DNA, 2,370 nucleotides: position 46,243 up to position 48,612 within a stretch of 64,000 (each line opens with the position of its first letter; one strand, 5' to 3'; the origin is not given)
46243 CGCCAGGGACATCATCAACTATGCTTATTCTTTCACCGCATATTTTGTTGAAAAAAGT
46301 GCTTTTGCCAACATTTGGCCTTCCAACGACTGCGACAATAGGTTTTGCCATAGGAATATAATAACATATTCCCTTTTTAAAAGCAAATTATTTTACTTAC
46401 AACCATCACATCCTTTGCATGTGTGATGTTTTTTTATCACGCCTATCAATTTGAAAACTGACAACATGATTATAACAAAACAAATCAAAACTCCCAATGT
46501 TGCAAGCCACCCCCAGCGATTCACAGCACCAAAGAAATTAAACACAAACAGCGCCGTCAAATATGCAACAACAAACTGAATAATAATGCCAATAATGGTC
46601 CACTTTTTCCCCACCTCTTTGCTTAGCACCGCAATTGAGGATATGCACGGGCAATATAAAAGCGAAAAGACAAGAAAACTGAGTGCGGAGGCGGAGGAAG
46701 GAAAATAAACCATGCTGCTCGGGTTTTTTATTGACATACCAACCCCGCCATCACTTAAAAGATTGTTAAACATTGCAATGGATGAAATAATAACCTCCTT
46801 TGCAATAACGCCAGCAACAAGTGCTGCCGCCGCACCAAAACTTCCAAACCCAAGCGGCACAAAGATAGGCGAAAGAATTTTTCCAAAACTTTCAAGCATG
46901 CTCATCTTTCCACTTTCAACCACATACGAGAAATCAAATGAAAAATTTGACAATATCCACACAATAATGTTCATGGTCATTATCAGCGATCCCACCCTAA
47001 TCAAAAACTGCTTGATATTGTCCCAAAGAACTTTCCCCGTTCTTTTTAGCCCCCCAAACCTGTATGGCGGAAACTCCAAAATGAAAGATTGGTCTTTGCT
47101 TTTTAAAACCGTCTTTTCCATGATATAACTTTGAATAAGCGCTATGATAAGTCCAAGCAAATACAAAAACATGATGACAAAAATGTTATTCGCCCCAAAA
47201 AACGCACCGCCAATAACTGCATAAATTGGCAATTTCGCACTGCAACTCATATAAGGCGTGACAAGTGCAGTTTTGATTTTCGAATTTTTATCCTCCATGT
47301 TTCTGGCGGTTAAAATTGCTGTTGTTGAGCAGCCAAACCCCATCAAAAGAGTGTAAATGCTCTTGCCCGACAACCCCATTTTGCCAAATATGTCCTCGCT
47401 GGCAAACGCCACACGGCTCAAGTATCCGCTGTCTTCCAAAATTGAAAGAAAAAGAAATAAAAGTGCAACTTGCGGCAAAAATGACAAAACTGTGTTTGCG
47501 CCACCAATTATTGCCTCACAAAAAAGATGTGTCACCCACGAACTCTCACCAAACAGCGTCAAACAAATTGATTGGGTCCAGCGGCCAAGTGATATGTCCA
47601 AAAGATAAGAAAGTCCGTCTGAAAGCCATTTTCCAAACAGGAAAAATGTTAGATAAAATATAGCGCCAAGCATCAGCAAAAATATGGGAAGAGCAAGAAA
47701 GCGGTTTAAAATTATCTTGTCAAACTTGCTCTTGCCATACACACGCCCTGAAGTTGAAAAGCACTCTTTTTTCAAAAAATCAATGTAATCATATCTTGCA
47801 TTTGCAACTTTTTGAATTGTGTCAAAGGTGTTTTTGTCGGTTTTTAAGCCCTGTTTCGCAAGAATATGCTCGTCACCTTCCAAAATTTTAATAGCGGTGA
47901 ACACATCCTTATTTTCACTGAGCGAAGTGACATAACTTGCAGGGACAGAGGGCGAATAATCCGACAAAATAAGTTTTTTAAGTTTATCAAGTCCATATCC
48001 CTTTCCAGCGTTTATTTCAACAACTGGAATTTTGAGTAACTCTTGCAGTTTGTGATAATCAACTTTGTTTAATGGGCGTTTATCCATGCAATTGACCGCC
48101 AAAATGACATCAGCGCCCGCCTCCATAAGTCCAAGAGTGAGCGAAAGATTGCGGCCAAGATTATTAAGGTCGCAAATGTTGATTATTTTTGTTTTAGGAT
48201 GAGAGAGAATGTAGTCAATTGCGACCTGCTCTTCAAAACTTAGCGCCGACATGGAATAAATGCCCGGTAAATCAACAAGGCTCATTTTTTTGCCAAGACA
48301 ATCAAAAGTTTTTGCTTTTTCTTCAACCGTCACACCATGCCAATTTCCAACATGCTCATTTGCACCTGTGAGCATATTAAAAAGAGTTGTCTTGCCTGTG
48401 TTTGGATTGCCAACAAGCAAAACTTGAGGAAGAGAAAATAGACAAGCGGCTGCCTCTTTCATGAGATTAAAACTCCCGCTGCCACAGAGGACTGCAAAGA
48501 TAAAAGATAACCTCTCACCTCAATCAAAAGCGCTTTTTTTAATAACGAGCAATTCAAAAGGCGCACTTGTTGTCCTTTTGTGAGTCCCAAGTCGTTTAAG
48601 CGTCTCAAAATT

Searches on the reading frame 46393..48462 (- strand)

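Call 59: search_protein_families(library=ncbifam, proteins=[window:46393-48462:-], max_evalue=0.00001)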
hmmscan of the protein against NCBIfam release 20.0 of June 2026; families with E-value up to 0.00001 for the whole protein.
window:46393-48462:- (689 aa): 8 families
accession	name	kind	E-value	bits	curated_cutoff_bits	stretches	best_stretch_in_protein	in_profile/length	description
TIGR00437.1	feoB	equivalog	2e-144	482.6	315.65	1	18-616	1-594/594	ferrous iron transport protein B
NF007105.0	PRK09554.1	equivalog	1e-113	381.1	683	2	15-562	7-588/772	Fe(2+) transporter permease subunit FeoB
TIGR03594.1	GTPase_EngA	equivalog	1.1e-13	51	306.7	1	12-171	1-162/432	ribosome biogenesis GTPase Der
TIGR00231.1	small_GTP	domain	2e-11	44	42.5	1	13-165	5-162/164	GTP-binding protein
NF003255.0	PRK04213.1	equivalog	1.5e-08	34.2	164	1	12-82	10-76/204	GTP-binding protein EngB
TIGR03596.1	GTPase_YlqF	equivalog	1.1e-06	28.3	208.2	1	13-70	120-175/276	ribosome biogenesis GTPase YlqF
TIGR03918.1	GTP_HydF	equivalog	7e-06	25.1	325.55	1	14-186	10-185/392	[FeFe] hydrogenase H-cluster maturation GTPase HydF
NF000908.1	PRK00089.1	equivalog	8.5e-06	25.2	237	0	14-177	6-174/291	GTPase Era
